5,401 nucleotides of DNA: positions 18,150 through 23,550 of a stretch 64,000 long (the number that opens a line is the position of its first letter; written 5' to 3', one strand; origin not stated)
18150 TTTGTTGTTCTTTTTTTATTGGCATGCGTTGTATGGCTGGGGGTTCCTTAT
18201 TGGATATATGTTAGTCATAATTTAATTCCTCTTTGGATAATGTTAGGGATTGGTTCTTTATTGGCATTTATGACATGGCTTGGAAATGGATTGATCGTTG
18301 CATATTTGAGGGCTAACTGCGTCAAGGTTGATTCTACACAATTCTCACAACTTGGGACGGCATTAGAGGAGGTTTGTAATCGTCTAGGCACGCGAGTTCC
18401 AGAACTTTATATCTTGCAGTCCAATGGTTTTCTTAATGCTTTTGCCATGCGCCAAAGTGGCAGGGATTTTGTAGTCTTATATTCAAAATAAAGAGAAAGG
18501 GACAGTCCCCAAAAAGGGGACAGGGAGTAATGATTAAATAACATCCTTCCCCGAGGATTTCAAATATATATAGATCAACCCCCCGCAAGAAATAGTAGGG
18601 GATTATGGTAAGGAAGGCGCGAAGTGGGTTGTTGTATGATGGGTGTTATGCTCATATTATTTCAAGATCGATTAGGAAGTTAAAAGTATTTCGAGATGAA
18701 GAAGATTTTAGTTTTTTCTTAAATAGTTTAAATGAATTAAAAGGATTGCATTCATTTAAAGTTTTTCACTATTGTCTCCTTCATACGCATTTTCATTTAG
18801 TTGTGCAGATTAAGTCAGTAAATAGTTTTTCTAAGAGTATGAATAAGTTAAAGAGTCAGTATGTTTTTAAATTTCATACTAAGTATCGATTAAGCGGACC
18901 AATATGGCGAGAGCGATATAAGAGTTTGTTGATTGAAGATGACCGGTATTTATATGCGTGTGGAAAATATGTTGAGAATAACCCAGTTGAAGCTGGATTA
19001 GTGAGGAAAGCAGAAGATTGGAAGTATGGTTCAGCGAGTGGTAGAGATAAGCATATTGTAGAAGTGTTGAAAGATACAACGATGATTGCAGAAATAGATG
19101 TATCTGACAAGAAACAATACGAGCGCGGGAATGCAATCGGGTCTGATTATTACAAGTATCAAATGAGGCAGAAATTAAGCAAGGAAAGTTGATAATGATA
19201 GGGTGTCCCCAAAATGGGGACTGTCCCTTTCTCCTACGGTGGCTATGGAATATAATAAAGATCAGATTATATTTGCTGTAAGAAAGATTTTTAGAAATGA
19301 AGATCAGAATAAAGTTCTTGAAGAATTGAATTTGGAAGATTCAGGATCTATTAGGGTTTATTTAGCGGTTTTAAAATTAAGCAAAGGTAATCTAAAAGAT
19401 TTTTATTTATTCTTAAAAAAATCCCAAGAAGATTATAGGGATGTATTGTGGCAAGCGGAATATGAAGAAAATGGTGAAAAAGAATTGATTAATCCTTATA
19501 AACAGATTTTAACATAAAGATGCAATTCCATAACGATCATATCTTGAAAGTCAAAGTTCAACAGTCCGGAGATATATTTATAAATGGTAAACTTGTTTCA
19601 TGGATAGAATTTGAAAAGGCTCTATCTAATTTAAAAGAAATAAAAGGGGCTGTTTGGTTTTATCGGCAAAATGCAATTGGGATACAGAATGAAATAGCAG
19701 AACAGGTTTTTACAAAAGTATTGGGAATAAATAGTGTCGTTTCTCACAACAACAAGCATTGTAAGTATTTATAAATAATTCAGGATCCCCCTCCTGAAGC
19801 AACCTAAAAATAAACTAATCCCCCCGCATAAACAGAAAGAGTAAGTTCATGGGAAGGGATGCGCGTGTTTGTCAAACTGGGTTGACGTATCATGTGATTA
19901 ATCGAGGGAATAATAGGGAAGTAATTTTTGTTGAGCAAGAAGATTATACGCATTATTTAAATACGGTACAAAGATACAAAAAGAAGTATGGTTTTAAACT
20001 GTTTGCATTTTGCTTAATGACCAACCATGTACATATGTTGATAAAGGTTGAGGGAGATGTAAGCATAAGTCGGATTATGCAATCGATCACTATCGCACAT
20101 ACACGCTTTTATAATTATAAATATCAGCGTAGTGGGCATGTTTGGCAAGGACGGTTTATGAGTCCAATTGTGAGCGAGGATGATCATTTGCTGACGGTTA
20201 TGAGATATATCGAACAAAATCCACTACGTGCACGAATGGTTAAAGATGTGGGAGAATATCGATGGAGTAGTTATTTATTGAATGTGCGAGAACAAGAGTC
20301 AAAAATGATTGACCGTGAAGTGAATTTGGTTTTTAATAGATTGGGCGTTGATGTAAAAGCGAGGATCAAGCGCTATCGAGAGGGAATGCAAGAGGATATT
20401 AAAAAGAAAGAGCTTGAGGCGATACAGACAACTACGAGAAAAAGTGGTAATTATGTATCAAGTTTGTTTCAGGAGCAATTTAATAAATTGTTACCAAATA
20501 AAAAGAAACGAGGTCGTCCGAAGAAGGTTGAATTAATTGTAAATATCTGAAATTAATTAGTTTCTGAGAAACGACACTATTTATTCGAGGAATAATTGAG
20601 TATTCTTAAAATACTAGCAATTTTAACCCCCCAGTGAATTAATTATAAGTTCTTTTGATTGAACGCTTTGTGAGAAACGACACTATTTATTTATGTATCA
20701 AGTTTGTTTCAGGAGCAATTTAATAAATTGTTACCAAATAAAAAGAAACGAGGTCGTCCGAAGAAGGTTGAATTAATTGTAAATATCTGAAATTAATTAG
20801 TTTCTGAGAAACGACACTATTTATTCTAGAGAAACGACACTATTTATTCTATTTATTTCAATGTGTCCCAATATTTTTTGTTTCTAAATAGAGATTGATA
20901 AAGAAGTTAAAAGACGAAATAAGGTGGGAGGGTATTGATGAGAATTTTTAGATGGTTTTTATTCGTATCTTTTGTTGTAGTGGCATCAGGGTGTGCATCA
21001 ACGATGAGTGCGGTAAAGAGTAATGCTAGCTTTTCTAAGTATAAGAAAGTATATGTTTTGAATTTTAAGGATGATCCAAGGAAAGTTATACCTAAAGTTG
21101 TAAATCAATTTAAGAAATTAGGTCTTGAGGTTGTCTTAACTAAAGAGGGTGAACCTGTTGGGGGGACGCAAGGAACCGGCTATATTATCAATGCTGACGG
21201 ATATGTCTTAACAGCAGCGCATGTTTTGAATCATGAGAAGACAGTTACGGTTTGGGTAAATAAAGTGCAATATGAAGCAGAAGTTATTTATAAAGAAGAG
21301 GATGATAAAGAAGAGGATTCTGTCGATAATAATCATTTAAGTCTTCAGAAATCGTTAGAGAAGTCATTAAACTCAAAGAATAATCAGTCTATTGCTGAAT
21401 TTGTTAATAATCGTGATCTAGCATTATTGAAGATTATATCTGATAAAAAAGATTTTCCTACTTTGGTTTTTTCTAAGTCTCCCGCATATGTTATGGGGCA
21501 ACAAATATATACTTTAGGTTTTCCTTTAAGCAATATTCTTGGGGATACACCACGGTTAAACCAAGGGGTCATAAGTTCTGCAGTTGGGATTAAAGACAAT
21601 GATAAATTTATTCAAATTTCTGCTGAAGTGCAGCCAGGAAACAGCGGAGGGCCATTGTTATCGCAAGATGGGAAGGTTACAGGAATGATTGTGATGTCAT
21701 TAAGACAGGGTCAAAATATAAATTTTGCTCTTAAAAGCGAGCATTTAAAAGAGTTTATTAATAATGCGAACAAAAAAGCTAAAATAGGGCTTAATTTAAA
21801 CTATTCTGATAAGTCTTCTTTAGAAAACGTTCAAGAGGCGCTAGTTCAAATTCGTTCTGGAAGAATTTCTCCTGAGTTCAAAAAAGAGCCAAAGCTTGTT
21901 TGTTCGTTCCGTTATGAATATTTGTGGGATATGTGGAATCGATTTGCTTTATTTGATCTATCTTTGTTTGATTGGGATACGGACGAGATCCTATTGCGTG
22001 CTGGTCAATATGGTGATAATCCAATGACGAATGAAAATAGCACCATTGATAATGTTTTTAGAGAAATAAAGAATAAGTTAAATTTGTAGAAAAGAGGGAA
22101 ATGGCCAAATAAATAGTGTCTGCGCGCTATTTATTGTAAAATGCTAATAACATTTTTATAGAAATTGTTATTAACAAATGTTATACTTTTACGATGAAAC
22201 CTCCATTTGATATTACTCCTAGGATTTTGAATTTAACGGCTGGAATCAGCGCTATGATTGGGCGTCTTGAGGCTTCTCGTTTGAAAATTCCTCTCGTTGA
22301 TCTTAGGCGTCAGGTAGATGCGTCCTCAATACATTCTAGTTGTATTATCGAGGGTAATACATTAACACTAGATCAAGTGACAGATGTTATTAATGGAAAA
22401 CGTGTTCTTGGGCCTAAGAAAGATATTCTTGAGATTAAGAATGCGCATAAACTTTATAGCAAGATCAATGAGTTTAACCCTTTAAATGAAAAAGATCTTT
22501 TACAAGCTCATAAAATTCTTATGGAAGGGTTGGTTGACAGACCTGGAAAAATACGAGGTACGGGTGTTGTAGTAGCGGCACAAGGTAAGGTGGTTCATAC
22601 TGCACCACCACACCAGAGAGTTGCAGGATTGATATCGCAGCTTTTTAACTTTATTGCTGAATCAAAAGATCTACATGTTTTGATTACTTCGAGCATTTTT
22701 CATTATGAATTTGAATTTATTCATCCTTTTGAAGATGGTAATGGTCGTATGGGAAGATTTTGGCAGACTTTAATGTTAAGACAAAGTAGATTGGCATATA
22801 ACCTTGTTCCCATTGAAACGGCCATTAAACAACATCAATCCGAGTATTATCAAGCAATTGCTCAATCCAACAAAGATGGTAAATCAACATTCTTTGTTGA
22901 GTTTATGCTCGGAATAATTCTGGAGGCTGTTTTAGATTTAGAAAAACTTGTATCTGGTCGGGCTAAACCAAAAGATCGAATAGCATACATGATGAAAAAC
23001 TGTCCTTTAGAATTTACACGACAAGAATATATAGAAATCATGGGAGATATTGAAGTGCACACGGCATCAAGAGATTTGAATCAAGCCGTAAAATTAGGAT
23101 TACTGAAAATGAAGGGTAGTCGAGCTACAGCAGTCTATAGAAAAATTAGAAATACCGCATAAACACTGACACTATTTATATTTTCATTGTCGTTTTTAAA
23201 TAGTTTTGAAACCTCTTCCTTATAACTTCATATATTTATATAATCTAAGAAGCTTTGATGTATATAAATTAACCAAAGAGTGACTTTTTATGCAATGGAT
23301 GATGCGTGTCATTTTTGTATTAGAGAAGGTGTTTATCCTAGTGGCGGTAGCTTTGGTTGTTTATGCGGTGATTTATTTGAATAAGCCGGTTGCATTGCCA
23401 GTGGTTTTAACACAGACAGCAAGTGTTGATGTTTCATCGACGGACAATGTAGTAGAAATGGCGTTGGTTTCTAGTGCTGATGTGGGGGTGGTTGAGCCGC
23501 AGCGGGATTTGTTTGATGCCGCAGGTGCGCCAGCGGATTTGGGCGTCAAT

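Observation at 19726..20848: RAYT unit 2: inverted REP-B upstream, four direct REP-B copies downstream, a 136-bp perfect duplication, and an AT-hook tail on the transposase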

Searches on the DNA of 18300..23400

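Call 71: search_rna_families(source=window, start=18300, end=23400, threshold=evalue, max_evalue=1)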
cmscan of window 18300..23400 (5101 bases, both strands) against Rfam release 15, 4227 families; matches with E-value up to 1: 0.
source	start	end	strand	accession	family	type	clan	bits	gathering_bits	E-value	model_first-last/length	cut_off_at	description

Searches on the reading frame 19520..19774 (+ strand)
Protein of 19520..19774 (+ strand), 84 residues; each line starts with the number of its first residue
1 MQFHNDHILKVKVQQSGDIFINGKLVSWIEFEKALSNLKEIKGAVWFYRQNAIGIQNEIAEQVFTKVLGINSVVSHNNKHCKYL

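Call 5: search_protein_families(library=pfam, proteins=[window:19520-19774:+], max_evalue=0.01)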
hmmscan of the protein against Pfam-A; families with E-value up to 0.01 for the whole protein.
window:19520-19774:+ (84 aa): 0 families
